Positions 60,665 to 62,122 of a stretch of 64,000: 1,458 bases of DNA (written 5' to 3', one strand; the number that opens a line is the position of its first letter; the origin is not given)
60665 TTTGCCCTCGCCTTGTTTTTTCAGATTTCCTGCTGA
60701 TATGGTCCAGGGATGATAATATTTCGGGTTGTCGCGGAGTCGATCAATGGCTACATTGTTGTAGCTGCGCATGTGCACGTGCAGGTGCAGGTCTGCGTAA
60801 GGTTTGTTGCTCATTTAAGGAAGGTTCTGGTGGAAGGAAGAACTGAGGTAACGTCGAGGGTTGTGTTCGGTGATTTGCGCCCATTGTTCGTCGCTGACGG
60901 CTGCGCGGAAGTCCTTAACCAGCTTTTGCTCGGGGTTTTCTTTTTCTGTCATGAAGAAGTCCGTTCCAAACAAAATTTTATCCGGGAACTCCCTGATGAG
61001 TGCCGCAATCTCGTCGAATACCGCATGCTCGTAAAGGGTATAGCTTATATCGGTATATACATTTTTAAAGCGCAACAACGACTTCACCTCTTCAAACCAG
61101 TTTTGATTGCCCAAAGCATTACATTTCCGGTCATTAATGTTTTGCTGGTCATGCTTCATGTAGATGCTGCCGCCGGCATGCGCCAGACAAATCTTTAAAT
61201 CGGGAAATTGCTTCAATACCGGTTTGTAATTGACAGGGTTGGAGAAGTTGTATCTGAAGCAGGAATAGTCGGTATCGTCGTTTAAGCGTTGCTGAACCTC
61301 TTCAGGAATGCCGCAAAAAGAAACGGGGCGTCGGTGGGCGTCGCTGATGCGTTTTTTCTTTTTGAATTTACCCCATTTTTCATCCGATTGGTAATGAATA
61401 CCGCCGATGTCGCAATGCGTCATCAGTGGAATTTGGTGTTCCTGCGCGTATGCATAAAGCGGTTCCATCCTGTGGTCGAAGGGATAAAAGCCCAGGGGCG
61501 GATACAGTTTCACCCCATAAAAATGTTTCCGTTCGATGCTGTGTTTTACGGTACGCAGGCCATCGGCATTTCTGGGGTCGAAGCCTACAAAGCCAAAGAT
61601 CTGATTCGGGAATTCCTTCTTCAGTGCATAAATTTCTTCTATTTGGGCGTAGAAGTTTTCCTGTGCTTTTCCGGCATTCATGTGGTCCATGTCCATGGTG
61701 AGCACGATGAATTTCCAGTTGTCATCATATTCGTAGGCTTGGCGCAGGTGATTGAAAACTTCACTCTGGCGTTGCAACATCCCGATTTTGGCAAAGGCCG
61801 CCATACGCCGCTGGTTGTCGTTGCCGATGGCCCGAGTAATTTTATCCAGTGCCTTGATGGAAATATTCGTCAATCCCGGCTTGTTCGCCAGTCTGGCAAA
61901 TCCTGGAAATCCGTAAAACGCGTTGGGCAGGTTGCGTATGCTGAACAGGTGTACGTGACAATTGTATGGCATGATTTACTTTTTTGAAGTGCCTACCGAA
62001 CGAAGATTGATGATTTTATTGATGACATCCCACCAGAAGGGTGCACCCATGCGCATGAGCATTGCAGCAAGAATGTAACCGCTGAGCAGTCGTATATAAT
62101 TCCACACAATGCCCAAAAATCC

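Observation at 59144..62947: Self-contained three-gene cassette of unknown function: 3-TM membrane protein + Amidohydro_2-like hydrolase + expanded M19-dipeptidase-like hydrolase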

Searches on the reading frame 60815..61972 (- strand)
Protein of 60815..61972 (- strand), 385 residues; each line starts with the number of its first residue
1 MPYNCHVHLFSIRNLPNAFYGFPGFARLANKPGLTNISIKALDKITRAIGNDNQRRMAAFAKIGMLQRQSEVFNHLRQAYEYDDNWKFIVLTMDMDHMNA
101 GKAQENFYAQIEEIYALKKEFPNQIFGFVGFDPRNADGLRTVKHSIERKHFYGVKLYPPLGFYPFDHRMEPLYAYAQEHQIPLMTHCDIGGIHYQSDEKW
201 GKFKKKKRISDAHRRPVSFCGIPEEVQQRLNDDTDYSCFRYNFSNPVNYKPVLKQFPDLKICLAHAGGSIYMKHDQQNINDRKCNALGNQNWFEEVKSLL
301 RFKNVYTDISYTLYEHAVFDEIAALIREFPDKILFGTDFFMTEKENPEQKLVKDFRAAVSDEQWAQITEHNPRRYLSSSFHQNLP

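Call 3: search_protein_families(library=pfam, proteins=[window:60815-61972:-], max_evalue=1)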
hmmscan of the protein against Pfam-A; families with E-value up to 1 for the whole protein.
window:60815-61972:- (385 aa): 1 family
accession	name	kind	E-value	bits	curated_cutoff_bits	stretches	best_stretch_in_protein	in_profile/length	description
PF04909.20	Amidohydro_2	-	1.2e-24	88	26.4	1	96-375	51-286/289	Amidohydrolase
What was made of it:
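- On Amidohydro_2 (PF04909), gene B: 88 bits against 26.4, E 1.2e-24, residues 96-375 (call 3).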

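Call 4: search_protein_families(library=padloc, proteins=[window:60815-61972:-], max_evalue=1)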
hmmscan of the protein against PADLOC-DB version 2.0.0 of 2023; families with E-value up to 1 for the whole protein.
window:60815-61972:- (385 aa): 0 families

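Call 5: search_protein_families(library=ncbifam, proteins=[window:60815-61972:-], max_evalue=1)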
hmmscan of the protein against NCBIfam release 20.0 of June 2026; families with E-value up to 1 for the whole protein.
window:60815-61972:- (385 aa): 0 families

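Call 25: search_solved_structures(query=window:60815-61972:-, max_evalue=0.01, show_alignments=2)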
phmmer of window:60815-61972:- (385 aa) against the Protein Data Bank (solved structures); distinct sequences matched with E-value up to 0.01: 0.
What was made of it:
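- On Characterised Amidohydro_2 subfamilies (ACMSD, LigI, IDCase and others), gene B: No phmmer hit to PDB (call 25).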

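Call 27: find_homologous_proteins(query=window:60815-61972:-)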
Query window:60815-61972:- (385 aa): 358 proteins with E <= 0.001 among 1932 candidates; the best 120 are listed.
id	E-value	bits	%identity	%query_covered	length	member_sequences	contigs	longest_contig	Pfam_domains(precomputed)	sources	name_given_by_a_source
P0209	1.1e-269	912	100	100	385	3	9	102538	PF04909.21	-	-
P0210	1.8e-237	806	88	100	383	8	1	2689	PF04909.21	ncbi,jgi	jgi:predicted TIM-barrel fold metal-dependent hydrolase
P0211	1.2e-202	691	74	100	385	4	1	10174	PF04909.21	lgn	-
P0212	3.0e-200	683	73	100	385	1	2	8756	PF04909.21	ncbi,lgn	-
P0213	7.6e-186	636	70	99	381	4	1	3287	PF04909.21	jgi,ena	-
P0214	1.7e-184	632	67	100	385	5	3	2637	PF04909.21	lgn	-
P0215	4.4e-75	271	39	97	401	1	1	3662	PF04909.21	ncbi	-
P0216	7.6e-74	267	40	98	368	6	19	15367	PF04909.21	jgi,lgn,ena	jgi:predicted TIM-barrel fold metal-dependent hydrolase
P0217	7.1e-70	254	37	98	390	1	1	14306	PF04909.21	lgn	-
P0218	3.2e-69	252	39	98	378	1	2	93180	PF04909.21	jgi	jgi:predicted TIM-barrel fold metal-dependent hydrolase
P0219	6.9e-68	248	36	99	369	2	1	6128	PF04909.21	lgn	-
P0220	8.3e-66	241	35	98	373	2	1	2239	PF04909.21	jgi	jgi:predicted TIM-barrel fold metal-dependent hydrolase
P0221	1.5e-65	240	36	98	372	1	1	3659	PF04909.21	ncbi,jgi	-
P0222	1.6e-65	240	36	98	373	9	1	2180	PF04909.21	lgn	-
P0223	2.4e-65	239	35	97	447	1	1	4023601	PF04909.21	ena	-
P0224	3.1e-65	239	36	99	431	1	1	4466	PF04909.21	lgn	-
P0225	3.8e-65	239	38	98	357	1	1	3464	PF04909.21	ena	-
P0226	5.3e-65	238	39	99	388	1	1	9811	PF04909.21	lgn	-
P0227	3.2e-64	236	37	97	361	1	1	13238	PF04909.21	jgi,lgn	jgi:uncharacterized protein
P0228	8.5e-64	234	36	98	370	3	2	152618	PF04909.21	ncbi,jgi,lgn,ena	ncbi:MAG: amidohydrolase family protein [Cyclobacteriaceae bacterium]|jgi:predicted TIM-barrel fold 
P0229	9.2e-64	234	35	98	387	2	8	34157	PF04909.21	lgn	-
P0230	1.1e-63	234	37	98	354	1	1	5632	PF04909.21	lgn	-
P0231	8.5e-63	231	38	98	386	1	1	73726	PF04909.21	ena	-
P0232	1.9e-61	226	36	98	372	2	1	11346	PF04909.21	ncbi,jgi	jgi:predicted TIM-barrel fold metal-dependent hydrolase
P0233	1.1e-60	224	34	98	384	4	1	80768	PF04909.21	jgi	-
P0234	2.7e-60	223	35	97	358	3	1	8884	PF04909.21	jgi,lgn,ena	-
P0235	3.1e-60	222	33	99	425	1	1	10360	PF04909.21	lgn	-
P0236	8.3e-60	221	34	97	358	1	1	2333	PF04909.21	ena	-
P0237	9.4e-60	221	34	98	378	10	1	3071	PF04909.21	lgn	-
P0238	1.3e-59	220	37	98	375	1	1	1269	PF04909.21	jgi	jgi:predicted TIM-barrel fold metal-dependent hydrolase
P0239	2.0e-59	220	36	98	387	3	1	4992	PF04909.21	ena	-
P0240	1.2e-58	217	37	98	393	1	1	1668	PF04909.21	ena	-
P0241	1.3e-58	217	35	97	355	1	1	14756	PF04909.21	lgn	-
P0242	1.4e-58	217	32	98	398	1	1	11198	PF04909.21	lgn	-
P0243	3.2e-58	216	35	97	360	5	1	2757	PF04909.21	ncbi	-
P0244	5.2e-58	215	34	99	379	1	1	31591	PF04909.21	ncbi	-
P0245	6.7e-58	215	33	98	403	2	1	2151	PF04909.21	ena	-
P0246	1.2e-57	214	33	97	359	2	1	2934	PF04909.21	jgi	-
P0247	1.4e-57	214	37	98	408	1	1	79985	PF04909.21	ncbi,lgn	-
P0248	5.3e-57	212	35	97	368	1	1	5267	PF04909.21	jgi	-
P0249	5.6e-57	212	33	97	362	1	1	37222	PF04909.21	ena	-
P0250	7.6e-57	211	35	98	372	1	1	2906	PF04909.21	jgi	jgi:uncharacterized protein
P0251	1.3e-56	211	34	97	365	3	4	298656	PF04909.21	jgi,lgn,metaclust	metaclust:\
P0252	2.0e-55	207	33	97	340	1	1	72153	PF04909.21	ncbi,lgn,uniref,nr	ncbi:amidohydrolase family protein [Desulfovibrio gilichinskyi]|uniref:Amidohydrolase n=1 Tax=Desulf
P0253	4.6e-55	205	34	98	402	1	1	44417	PF04909.21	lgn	-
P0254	5.9e-55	205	33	99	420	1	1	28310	PF04909.21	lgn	-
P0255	6.0e-55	205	33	97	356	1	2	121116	PF04909.21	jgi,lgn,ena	-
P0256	6.5e-55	205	34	98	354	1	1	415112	PF04909.21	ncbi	-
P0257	1.3e-54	204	33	98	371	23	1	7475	PF04909.21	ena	-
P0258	3.6e-54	203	34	97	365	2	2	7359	PF04909.21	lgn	-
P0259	4.9e-54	202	34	98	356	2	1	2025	PF04909.21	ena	-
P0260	5.3e-54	202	33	98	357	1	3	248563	PF04909.21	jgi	jgi:predicted TIM-barrel fold metal-dependent hydrolase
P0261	6.4e-54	202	36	91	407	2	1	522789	PF04909.21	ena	-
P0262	1.7e-53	200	34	97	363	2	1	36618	PF04909.21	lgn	-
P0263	2.9e-53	200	32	99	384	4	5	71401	PF04909.21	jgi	-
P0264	2.9e-53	200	33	98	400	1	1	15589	PF04909.21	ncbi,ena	-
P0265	4.7e-53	199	32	98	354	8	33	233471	PF04909.21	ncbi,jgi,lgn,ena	-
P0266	5.8e-53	199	34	97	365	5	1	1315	PF04909.21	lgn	-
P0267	6.2e-53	198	30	97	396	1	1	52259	PF04909.21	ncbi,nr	ncbi:MAG: amidohydrolase family protein [Asgard group archaeon]|nr:amidohydrolase family protein [As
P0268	7.6e-53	198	35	98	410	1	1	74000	PF04909.21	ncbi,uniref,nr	ncbi:amidohydrolase family protein [Hymenobacter sp. BT186]|uniref:Amidohydrolase family protein n=1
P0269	1.3e-52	197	32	97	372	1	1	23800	PF04909.21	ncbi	-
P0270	2.9e-52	196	33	97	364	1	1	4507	PF04909.21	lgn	-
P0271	3.2e-52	196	35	84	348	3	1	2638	PF04909.21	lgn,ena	-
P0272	3.7e-52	196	33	98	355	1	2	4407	PF04909.21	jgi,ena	-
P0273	6.7e-52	195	33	98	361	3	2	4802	PF04909.21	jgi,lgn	jgi:predicted TIM-barrel fold metal-dependent hydrolase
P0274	7.0e-52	195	35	97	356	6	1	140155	PF04909.21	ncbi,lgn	ncbi:MAG: amidohydrolase family protein [Bacteroidia bacterium]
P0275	7.6e-52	195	32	98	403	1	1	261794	PF04909.21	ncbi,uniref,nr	ncbi:amidohydrolase family protein [Emticicia sp. BO119]|uniref:amidohydrolase family protein n=1 Ta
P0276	9.6e-52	195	31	97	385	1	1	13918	PF04909.21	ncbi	-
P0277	1.0e-51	194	33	98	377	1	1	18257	PF04909.21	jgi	jgi:predicted TIM-barrel fold metal-dependent hydrolase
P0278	1.4e-51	194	33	99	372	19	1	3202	PF04909.21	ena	-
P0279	1.8e-51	194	34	98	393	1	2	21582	PF04909.21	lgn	-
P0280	2.6e-51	193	34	98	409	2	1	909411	PF04909.21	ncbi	ncbi:putative TIM-barrel fold metal-dependent hydrolase [Hymenobacter sp. UYAg731]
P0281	3.5e-51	193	33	98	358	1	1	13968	PF04909.21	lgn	-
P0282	4.2e-51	192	34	98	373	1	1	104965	PF04909.21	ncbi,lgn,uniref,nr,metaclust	ncbi:amidohydrolase family protein [Flexithrix dorotheae]|uniref:amidohydrolase family protein n=1 T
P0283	5.2e-51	192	32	98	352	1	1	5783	PF04909.21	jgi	jgi:uncharacterized protein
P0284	5.7e-51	192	36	81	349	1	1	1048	PF04909.21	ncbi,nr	ncbi:MAG TPA: amidohydrolase family protein, partial [Flavobacteriales bacterium]|nr:amidohydrolase 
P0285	7.2e-51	192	33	99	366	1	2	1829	PF04909.21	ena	-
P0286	7.8e-51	192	34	92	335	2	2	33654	PF04909.21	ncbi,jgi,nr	ncbi:amidohydrolase family protein [bacterium]|nr:amidohydrolase family protein [bacterium]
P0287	1.3e-50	191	32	98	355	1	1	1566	PF04909.21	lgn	-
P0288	1.4e-50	191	35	81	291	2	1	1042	PF04909.21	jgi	jgi:predicted TIM-barrel fold metal-dependent hydrolase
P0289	1.6e-50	191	32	97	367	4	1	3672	PF04909.21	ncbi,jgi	-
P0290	1.6e-50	190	32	98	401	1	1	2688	PF04909.21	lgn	-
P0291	1.9e-50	190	32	98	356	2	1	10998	PF04909.21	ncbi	-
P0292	2.0e-50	190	33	97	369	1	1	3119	PF04909.21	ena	-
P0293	2.1e-50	190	33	99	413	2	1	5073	PF04909.21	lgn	-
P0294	3.3e-50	189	32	97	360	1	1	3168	PF04909.21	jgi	-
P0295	3.3e-50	189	33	97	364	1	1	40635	PF04909.21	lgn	-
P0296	4.0e-50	189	32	97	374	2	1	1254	PF04909.21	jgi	jgi:uncharacterized protein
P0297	4.9e-50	189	32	99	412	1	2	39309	PF04909.21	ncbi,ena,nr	ncbi:MAG TPA: amidohydrolase family protein [Flavipsychrobacter sp.]|nr:amidohydrolase family protei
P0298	6.8e-50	188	30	98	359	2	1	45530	PF04909.21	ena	-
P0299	1.2e-49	188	31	98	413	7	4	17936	PF04909.21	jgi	jgi:predicted TIM-barrel fold metal-dependent hydrolase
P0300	1.4e-49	187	33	98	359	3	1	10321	PF04909.21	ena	-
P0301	1.4e-49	187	34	98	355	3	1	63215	PF04909.21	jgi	jgi:uncharacterized protein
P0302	1.8e-49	187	32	97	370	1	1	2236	PF04909.21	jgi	jgi:predicted TIM-barrel fold metal-dependent hydrolase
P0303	2.0e-49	187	33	97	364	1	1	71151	PF04909.21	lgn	-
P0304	2.0e-49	187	32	97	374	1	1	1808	PF04909.21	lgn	-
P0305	2.3e-49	187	31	98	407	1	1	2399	PF04909.21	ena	-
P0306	3.4e-49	186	31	98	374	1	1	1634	PF04909.21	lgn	-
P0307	4.1e-49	186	32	99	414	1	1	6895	PF04909.21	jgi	jgi:predicted TIM-barrel fold metal-dependent hydrolase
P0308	4.1e-49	186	32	97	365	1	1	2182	PF04909.21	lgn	-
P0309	4.8e-49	186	33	85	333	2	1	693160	PF04909.21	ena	-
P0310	5.0e-49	186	33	97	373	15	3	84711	PF04909.21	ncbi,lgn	ncbi:MAG: amidohydrolase family protein [Cyclobacteriaceae bacterium]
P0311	5.2e-49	186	33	98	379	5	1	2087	PF04909.21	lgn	-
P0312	6.5e-49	185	34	99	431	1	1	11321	PF04909.21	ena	-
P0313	8.1e-49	185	33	98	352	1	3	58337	PF04909.21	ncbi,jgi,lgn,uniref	ncbi:hypothetical protein MNBD_GAMMA09-1058 [hydrothermal vent metagenome]|uniref:Amidohydrolase-rel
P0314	9.0e-49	185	31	97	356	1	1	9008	PF04909.21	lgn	-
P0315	1.1e-48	184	30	98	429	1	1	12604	PF04909.21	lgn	-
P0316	1.3e-48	184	34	98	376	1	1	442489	PF04909.21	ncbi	-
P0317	1.3e-48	184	31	97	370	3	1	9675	PF04909.21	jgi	jgi:predicted TIM-barrel fold metal-dependent hydrolase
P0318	1.3e-48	184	32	98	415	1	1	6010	PF04909.21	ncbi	-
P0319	1.8e-48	184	32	98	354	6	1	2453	PF04909.21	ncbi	-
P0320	1.9e-48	184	30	97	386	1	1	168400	PF04909.21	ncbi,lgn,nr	ncbi:MAG: amidohydrolase family protein [Candidatus Heimdallarchaeota archaeon]|nr:amidohydrolase fa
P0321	2.2e-48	183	32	98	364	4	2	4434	PF04909.21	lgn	-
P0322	2.3e-48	183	31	97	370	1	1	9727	PF04909.21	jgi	jgi:predicted TIM-barrel fold metal-dependent hydrolase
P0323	2.4e-48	183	31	98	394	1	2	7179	PF04909.21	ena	-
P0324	2.4e-48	183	30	99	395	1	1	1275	PF04909.21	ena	-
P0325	2.5e-48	183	31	97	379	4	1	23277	PF04909.21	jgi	jgi:uncharacterized protein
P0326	2.6e-48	183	32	99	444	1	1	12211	PF04909.21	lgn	-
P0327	3.2e-48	183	29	98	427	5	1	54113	PF04909.21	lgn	-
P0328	3.7e-48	183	32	97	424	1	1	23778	PF04909.21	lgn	-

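Call 30: search_solved_structures(query=A3, max_evalue=0.01, show_alignments=1)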
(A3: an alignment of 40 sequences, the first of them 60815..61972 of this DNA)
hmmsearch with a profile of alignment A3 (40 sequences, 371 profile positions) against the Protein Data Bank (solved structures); distinct sequences matched with E-value up to 0.01: 5.
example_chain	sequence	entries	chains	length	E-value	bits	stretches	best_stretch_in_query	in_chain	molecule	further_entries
2wm1_A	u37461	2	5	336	0.0017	20.6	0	241-366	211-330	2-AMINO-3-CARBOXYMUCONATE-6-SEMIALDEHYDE DECARBOXYLASE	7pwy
4ofc_A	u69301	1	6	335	0.0017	20.6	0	241-366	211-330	2-amino-3-carboxymuconate-6-semialdehyde decarboxylase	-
3irs_A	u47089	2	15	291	0.0019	20.5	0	112-186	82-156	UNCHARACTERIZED PROTEIN BB4693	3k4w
4ign_A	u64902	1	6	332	0.0025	20.1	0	241-364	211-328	2-amino-3-carboxymuconate-6-semialdehyde decarboxylase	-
4igm_A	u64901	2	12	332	0.0025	20.1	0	241-364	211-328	2-amino-3-carboxymuconate-6-semialdehyde decarboxylase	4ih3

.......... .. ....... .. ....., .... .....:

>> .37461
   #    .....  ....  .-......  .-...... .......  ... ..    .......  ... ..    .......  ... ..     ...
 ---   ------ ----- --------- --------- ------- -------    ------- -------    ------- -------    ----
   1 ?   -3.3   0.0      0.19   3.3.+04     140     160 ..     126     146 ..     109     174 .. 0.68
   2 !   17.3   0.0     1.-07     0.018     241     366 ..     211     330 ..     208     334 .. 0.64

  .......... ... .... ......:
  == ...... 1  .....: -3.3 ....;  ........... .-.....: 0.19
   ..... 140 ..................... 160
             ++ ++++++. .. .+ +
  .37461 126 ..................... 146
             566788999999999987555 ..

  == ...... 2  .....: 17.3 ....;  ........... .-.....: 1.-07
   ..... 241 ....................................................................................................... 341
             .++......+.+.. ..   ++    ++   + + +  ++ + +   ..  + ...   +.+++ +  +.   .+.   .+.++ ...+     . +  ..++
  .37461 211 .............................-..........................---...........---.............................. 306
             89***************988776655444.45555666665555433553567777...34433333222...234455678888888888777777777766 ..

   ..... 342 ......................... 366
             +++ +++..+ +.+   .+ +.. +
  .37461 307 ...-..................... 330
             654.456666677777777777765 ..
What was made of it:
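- On Characterised Amidohydro_2 subfamilies (ACMSD, LigI, IDCase and others), gene B: The profile gives only E 1.7e-3, 20.6 bits, partial, to ACMSD (call 30).
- Closest known: Amidohydro_2. Different: Only about 20 bits to any solved member (call 30).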

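Call 31: find_related_loci(query=A3, collection=genome_contigs, flank=6000)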
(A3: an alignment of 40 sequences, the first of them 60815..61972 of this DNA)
Query A3 (385 aa) in genome_contigs; peptide patterns used: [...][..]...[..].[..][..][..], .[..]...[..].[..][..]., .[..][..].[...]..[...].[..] (x = any residue, [..] = any of these).
600 stretches matched a pattern (row limit reached: there are more); 519 encode a relative of the query (tblastn E <= 1e-3); the best 80 are kept; 80 distinct loci.
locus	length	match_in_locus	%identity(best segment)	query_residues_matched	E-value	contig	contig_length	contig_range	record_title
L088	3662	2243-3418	39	4-376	7e-80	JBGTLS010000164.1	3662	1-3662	MAG: Cryomorpha sp. isolate JTS-RE342 k141_2719823, whole genome shotgun sequence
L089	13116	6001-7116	38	3-380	4e-74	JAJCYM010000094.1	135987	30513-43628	MAG: Roseivirga sp. isolate OFTM338 OFTM338_93, whole genome shotgun sequence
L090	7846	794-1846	35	3-376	1e-67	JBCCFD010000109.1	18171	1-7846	MAG: Chloroflexota bacterium isolate P01_B01_bin.122 k141_488969_length_18171_cov_41.7768, whole genome shotgun sequence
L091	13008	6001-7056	34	3-377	4e-66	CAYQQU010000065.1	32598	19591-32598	MAG TPA_asm: uncultured Saprospiraceae bacterium isolate SRP141376_co3_105 genome assembly, contig: NODE_3520_length_325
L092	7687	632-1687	34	4-379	8e-66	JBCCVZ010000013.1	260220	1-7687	MAG: Acidobacteriota bacterium isolate P01_E01_bin.5 k141_1718082_length_260220_cov_47.8674, whole genome shotgun sequen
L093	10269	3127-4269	34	3-381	3e-65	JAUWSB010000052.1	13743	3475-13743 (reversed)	MAG: Bacteroidota bacterium isolate CSMAG_2543 CSMAG_2543_k127_327676_length_13743_cov_191.8045, whole genome shotgun se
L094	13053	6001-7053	33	3-376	2e-64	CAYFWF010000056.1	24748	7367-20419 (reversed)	MAG TPA_asm: uncultured Eubacteriales bacterium isolate ERP108616_co1_236 genome assembly, contig: k119_88254, whole gen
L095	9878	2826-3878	35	3-376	5e-64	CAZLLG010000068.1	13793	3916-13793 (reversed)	MAG TPA_asm: uncultured Eubacteriales bacterium isolate SRP167671_co1_161 genome assembly, contig: NODE_5224_length_1379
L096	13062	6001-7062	32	4-376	5e-63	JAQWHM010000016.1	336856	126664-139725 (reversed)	MAG: Rhodothermales bacterium isolate cluster1_bin.29 k141_250578, whole genome shotgun sequence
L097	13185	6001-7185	34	3-376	5e-63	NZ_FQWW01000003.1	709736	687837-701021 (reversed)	Flavobacterium sp. CF108, whole genome shotgun sequence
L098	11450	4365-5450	35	1-377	4e-63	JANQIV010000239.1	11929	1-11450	MAG: Melioribacteraceae bacterium isolate PL24a_bin.71 k99_9354414, whole genome shotgun sequence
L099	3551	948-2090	36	3-382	2e-63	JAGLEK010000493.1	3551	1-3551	MAG: Bacteroidales bacterium isolate SW_4_6 ROV167.bin.6.fa_493, whole genome shotgun sequence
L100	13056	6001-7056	36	3-377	2e-62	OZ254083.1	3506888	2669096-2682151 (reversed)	MAG: Cytophagales bacterium isolate 8d1844c7-a742-4cd6-9b6b-3cb18d52b5f8 genome assembly, chromosome: 1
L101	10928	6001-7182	35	3-376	1e-62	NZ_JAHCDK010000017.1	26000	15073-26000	Flavobacterium sp. CYK-55 contig00017, whole genome shotgun sequence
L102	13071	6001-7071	33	4-379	3e-62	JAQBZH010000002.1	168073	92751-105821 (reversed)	MAG: Bacteroidetes bacterium isolate casp150-mb.57 NODE_109_length_168073_cov_0.200477, whole genome shotgun sequence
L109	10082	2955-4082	35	5-376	2e-61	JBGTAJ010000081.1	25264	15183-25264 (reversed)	MAG: Flavobacteriales bacterium isolate JTS-AC70 k141_190644, whole genome shotgun sequence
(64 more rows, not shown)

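Call 40: search_protein_families(library=pfam, alignment_id=A4, max_evalue=0.001)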
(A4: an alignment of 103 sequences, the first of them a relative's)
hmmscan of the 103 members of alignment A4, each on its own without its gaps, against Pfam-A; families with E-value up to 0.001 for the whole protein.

A. member 1, L090:20-775:+ (252 aa): 1 family
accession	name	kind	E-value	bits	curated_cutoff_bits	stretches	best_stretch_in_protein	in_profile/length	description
PF00782.25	DSPc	-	4.3e-12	46.4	33.5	1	135-243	18-127/133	Dual specificity phosphatase, catalytic domain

B. families by the number of members that match (of 103 scanned): 127 families (the first 25 are shown)
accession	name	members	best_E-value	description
PF18796.6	LPD1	5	4.6e-15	Large polyvalent protein-associated domain 1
PF03976.20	PPK2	3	2.6e-103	Polyphosphate kinase 2 (PPK2)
PF02646.22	RmuC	3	3.7e-77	RmuC family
PF18962.6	Por_Secre_tail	3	1.6e-14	Secretion system C-terminal sorting domain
PF00583.31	Acetyltransf_1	3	1.2e-12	Acetyltransferase (GNAT) family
PF13508.13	Acetyltransf_7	3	1e-09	Acetyltransferase (GNAT) domain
PF13673.13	Acetyltransf_10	3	6.2e-08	Acetyltransferase (GNAT) domain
PF01554.23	MatE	2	1.9e-60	MatE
PF00150.24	Cellulase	2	6.3e-31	Cellulase (glycosyl hydrolase family 5)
PF01797.21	Y1_Tnp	2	7e-28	Transposase IS200 like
PF00072.30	Response_reg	2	8.4e-22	Response regulator receiver domain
PF01520.23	Amidase_3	2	3.6e-18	N-acetylmuramoyl-L-alanine amidase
PF04397.21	LytTR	2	1.2e-17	LytTr DNA-binding domain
PF00512.31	HisKA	2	4e-17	His Kinase A (phospho-acceptor) domain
PF19762.4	DUF6249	2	3.2e-16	Domain of unknown function (DUF6249)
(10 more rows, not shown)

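Call 78: search_protein_families(library=phrogs, proteins=[window:60815-61972:-], max_evalue=0.01)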
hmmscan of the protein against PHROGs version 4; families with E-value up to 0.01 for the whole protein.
window:60815-61972:- (385 aa): 0 families

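Call 90: search_solved_structures(query=L109:4177-5709:+, max_evalue=0.01)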
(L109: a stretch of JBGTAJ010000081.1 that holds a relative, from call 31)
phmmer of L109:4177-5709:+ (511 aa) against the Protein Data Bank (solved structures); distinct sequences matched with E-value up to 0.01: 0.
